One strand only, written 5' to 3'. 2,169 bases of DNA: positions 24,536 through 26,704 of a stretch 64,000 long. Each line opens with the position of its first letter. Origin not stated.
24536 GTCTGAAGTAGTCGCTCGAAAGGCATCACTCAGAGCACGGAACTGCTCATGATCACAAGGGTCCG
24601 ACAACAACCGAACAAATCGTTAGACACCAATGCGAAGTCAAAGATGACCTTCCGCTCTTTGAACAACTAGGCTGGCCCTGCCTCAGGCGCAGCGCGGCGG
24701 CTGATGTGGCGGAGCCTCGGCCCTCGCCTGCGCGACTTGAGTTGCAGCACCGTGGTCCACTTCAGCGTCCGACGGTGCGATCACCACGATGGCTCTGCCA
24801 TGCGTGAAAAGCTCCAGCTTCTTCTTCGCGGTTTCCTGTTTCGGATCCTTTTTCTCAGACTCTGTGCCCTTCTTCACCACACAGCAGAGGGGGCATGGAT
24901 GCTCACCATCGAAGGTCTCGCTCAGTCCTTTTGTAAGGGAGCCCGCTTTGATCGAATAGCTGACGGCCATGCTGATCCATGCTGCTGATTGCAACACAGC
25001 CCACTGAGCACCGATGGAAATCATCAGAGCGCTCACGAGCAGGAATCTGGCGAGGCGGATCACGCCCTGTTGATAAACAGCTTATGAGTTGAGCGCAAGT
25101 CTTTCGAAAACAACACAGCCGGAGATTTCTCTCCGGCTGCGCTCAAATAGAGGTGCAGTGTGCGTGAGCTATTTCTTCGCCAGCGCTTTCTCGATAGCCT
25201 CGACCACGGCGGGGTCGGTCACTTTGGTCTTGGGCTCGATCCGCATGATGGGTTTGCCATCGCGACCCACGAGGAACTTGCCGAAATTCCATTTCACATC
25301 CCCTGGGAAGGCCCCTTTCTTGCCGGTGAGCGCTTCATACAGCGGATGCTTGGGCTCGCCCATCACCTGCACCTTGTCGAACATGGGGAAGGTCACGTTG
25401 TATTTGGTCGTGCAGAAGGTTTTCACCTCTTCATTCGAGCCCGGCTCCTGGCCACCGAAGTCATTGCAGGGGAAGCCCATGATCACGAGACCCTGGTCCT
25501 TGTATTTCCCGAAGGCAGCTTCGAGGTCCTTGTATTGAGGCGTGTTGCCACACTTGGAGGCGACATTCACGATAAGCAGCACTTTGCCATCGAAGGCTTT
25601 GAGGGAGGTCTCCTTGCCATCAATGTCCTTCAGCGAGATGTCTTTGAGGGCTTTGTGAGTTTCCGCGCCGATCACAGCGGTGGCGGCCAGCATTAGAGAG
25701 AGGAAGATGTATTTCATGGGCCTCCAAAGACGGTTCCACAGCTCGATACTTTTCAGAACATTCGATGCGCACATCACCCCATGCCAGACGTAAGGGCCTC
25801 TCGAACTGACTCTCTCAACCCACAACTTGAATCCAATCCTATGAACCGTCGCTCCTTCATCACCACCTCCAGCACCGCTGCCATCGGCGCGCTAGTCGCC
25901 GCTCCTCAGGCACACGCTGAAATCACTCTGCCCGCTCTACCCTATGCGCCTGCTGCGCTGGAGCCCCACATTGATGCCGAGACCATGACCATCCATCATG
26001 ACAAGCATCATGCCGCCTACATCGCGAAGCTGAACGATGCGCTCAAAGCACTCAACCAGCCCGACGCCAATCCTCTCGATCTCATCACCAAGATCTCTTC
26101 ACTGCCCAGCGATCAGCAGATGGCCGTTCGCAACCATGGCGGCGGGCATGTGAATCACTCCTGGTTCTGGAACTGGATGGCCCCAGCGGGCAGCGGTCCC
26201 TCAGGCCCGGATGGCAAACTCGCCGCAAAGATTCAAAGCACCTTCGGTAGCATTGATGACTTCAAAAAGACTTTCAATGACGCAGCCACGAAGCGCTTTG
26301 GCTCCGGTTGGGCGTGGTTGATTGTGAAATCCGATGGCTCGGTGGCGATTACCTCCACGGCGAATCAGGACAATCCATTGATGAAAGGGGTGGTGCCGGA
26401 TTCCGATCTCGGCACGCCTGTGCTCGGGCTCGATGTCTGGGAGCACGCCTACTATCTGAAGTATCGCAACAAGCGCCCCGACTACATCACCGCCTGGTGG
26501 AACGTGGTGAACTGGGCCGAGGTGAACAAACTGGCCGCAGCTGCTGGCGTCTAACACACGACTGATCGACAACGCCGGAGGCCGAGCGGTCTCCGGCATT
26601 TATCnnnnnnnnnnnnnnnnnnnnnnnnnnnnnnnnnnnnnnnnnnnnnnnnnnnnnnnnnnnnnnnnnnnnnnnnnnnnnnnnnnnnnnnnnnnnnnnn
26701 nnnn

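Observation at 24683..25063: Uncharacterised small HPCxxCC membrane protein present as two paralogs, each heading a haem-c gene set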

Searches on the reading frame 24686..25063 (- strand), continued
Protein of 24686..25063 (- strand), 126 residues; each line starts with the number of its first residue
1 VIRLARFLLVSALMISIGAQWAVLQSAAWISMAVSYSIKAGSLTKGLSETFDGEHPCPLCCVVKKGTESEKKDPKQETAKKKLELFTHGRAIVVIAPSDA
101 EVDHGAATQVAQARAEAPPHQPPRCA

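Call 78: search_protein_families(library=ncbifam, proteins=[L082:2259-2621:+, L081:2334-2714:+, P0117, P0120, P0110, L053:7971-8384:+, L078:8485-9465:+, L064:8502-9290:+, L042:8723-9079:+, L041:10741-11448:+], max_evalue=1)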
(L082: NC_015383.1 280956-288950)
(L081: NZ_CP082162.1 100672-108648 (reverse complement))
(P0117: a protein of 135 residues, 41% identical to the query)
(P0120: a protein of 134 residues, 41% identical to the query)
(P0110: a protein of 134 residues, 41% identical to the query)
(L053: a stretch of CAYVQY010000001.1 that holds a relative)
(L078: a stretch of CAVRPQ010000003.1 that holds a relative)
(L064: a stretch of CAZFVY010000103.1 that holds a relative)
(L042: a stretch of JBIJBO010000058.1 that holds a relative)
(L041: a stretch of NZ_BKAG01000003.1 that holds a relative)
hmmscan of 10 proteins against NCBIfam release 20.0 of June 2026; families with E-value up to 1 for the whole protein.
L082:2259-2621:+ (121 aa): 2 families
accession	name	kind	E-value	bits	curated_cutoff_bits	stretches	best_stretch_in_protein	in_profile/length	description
NF052429.1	LpqS_Mycobact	equivalog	0.05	13.9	35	1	15-118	8-105/126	putative copper homeostasis (lipo)protein LpqS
NF045516.2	SepX_GlpR_1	exception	0.094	12.5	160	1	11-28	6-23/293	divisome protein SepX/GlpR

L081:2334-2714:+ (127 aa): 1 family
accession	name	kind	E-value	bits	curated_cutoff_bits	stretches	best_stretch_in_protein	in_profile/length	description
NF000011.2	APH_6_Ic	exception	0.038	12.9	500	1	38-117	75-152/280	aminoglycoside O-phosphotransferase APH(6)-Ic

P0117 (135 aa): 0 families

P0120 (134 aa): 0 families

P0110 (134 aa): 0 families

L053:7971-8384:+ (137 aa): 0 families

L078:8485-9465:+ (326 aa): 0 families

L064:8502-9290:+ (262 aa): 17 families
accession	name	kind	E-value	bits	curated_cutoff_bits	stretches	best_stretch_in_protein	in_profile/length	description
TIGR01710.1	typeII_sec_gspG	equivalog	4.6e-09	36.4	88.85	1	59-120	2-62/134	type II secretion system major pseudopilin GspG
NF040999.1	pilin_ComGC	equivalog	4.5e-08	33.2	75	1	59-116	3-60/84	competence type IV pilus major pilin ComGC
NF007862.0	PRK10574.1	equivalog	2.8e-07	30.7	138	1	55-111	2-58/145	prepilin peptidase-dependent pilin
NF041775.1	typeIV_PilA_Myxo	equivalog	5.5e-07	29.8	400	1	56-102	9-55/214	type IV pilin protein PilA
TIGR02532.1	IV_pilin_GFxxxE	domain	4e-06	26.4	16.3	1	58-80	2-24/24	prepilin-type N-terminal cleavage/methylation domain-containing protein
TIGR04294.2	pre_pil_HX9DG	domain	6.1e-06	25.9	19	1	225-242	5-22/22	H-X9-DG-CTERM domain-containing protein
NF041013.1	T4P_ComGE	equivalog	7.1e-06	26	49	1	59-93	5-39/83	competence type IV pilus minor pilin ComGE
TIGR01708.2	typeII_sec_gspH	equivalog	2.1e-05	24.6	80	1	59-90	3-36/169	type II secretion system minor pseudopilin GspH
TIGR01707.1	gspI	equivalog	0.00024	21.5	44.35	1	59-93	1-35/101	type II secretion system minor pseudopilin GspI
NF007800.0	PRK10506.1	equivalog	0.00033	20.5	158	1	55-101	6-52/163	prepilin peptidase-dependent protein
TIGR02596.1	TIGR02596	subfamily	0.001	19.2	70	1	60-85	1-26/196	Verru_Chthon cassette protein D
NF040982.1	ComGD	equivalog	0.002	18.5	70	1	59-101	3-45/139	competence type IV pilus minor pilin ComGD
TIGR01711.1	gspJ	equivalog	0.011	15.5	64.85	1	59-76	2-19/192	type II secretion system minor pseudopilin GspJ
NF047828.1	T3SSXpsI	equivalog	0.03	14.3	150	1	59-91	3-35/132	type II secretion system protein XpsI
NF041002.1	pilin_ComGF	equivalog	0.05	13.8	80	1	59-91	3-35/139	competence type IV pilus minor pilin ComGF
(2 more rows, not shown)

L042:8723-9079:+ (118 aa): 0 families

L041:10741-11448:+ (235 aa): 0 families

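Call 83: find_encoding_contigs(protein=P0112, flank=6000, max_places=1)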
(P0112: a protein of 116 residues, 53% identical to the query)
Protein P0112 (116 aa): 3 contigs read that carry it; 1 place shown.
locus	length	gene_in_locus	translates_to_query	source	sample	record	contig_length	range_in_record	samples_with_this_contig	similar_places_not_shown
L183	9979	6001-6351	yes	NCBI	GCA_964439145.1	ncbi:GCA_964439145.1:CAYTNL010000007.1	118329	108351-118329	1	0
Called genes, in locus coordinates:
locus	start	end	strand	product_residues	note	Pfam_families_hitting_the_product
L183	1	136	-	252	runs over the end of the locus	PF03372:Exo_endo_phos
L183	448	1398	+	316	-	PF00005:ABC_tran, PF13304:AAA_21 (weak)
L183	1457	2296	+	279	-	PF12679:ABC2_membrane_2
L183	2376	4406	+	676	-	PF23357:DUF7088, PF09822:ABC_transp_aux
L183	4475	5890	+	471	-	PF14238:DUF4340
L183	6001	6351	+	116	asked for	-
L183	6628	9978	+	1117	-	?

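Call 84: find_encoding_contigs(protein=P0054, flank=6000, max_places=1)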
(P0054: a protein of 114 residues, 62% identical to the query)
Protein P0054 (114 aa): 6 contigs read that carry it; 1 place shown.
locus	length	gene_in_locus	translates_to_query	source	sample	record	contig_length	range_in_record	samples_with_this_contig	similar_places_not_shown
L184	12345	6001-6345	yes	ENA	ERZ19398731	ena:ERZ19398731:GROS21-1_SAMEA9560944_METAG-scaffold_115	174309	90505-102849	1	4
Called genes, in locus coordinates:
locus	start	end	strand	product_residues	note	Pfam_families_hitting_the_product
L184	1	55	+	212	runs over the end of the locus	PF05838:Glyco_hydro_108, PF09374:PG_binding_3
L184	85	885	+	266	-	-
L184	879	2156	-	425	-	PF00589:Phage_integrase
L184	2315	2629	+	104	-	-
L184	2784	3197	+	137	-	-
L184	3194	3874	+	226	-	PF00005:ABC_tran, PF13304:AAA_21 (faint)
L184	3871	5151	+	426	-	PF12704:MacB_PCD, PF02687:FtsX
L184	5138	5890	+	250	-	PF11736:DUF3299 (weak)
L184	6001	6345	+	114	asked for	-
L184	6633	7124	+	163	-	PF00034:Cytochrom_C, PF13442:Cytochrome_CBB3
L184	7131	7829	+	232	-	PF02630:SCO1-SenC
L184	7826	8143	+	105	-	PF00403:HMA (weak)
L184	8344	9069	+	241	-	PF03544:TonB_C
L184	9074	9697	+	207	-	PF01618:MotA_ExbB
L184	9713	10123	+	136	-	PF02472:ExbD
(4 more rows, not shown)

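Call 85: find_encoding_contigs(protein=P0093, flank=6000, max_places=1)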
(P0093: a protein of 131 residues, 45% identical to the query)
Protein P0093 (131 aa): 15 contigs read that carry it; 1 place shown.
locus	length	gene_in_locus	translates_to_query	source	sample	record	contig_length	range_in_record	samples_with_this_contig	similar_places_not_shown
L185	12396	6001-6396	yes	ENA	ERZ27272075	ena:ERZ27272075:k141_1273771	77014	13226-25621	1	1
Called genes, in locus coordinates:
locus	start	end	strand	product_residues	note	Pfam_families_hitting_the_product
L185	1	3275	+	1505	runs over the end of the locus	PF06283:ThuA, PF00754:F5_F8_type_C, PF22633:F5_F8_type_C_2, PF00657:Lipase_GDSL, PF13472:Lipase_GDSL_2, PF23500:DUF7133, PF00127:Copper-bind, PF13473:Cupredoxin_1 (faint)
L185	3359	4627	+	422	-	PF22842:Pel9A-like_beta_helix, PF13229:Beta_helix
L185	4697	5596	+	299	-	PF06283:ThuA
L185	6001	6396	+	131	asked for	-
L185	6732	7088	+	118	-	-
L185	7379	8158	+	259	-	PF00106:adh_short, PF08659:KR, PF13561:adh_short_C2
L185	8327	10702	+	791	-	PF09371:Tex_N, PF22706:Tex_central_region, PF16921:Tex_YqgF, PF14635:HHH_7, PF12836:HHH_3, PF17674:HHH_9, PF00575:S1, PF23459:S1_RRP5, +2 more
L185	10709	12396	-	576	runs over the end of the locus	PF00664:ABC_membrane, PF00005:ABC_tran, PF02463:SMC_N (faint)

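Call 86: find_encoding_contigs(protein=P0100, flank=6000, max_places=1)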
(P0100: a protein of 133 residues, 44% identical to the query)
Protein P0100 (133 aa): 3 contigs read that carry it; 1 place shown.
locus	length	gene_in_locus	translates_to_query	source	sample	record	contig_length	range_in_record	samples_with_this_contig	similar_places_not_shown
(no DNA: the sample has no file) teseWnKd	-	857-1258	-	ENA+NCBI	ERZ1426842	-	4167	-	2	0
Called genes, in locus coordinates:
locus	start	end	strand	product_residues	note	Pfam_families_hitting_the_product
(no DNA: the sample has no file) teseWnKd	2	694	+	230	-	?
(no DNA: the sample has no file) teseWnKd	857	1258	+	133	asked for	-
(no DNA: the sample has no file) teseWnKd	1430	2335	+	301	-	-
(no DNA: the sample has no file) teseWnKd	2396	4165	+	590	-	?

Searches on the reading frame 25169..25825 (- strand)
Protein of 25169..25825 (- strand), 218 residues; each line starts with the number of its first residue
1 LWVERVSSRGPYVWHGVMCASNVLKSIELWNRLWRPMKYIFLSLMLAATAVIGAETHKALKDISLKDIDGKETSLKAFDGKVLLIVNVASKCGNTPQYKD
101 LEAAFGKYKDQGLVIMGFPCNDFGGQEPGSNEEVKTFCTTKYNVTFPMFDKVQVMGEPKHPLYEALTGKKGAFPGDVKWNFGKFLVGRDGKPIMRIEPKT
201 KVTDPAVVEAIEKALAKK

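Call 11: search_protein_families(library=pfam, proteins=[window:25169-25825:-], max_evalue=0.01)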
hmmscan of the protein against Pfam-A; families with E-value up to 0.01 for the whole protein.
window:25169-25825:- (218 aa): 3 families
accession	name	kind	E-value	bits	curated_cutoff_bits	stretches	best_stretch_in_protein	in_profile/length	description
PF00255.25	GSHPx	-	1.6e-41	140.7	27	1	62-166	3-107/108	Glutathione peroxidase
PF00578.27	AhpC-TSA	-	3.8e-05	24.1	26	1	58-149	3-87/124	AhpC/TSA family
PF08534.16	Redoxin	-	0.007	16.6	26.6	0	59-94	5-43/148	Redoxin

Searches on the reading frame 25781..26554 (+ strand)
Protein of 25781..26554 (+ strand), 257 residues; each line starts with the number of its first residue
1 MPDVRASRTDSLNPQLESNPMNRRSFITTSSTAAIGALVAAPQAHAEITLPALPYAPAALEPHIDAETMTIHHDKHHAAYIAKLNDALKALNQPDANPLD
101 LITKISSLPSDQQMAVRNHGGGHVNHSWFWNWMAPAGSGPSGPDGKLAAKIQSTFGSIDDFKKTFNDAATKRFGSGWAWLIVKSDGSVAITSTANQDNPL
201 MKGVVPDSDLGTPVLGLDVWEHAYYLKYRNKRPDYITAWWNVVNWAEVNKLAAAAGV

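Call 11: search_protein_families(library=pfam, proteins=[window:25781-26554:+], max_evalue=0.01)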
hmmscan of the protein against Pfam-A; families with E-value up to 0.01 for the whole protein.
window:25781-26554:+ (257 aa): 2 families
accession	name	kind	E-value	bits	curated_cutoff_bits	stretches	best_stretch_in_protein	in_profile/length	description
PF02777.23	Sod_Fe_C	-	6.1e-42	142.3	20.9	1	143-250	1-101/102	Iron/manganese superoxide dismutases, C-terminal domain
PF00081.27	Sod_Fe_N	-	7.2e-27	94.1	27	1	49-134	3-82/82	Iron/manganese superoxide dismutases, alpha-hairpin domain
